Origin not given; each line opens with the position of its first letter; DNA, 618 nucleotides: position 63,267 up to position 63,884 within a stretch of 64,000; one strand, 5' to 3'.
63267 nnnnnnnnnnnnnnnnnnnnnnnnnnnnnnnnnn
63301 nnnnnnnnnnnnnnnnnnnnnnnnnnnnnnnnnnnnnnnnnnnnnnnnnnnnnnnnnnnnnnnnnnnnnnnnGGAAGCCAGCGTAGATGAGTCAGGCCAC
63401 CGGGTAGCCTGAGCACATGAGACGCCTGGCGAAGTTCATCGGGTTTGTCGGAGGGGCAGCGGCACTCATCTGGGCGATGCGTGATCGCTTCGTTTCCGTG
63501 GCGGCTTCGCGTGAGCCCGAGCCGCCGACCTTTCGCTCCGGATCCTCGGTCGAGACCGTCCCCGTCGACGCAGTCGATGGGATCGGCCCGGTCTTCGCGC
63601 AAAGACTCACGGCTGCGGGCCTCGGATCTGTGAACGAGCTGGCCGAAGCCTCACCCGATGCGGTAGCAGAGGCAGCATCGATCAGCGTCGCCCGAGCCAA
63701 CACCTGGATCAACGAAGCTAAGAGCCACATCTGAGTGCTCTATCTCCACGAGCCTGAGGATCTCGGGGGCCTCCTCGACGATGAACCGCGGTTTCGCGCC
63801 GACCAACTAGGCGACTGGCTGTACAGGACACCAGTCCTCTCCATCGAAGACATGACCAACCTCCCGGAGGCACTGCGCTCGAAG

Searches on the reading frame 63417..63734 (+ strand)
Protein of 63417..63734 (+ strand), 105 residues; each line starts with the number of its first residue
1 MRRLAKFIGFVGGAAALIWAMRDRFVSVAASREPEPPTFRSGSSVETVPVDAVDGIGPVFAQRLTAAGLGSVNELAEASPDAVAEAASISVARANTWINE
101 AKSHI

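Call 74: search_protein_families(library=pfam, proteins=[window:63417-63734:+])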
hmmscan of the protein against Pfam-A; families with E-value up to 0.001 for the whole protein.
window:63417-63734:+ (105 aa): 2 families
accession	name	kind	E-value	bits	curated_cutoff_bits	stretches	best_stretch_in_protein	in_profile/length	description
PF14520.12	HHH_5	-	2.2e-09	38.1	27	1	51-102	5-56/57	Helix-hairpin-helix domain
PF14229.12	DUF4332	-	1.3e-05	25.8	23.2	1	52-86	57-91/122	Domain of unknown function (DUF4332)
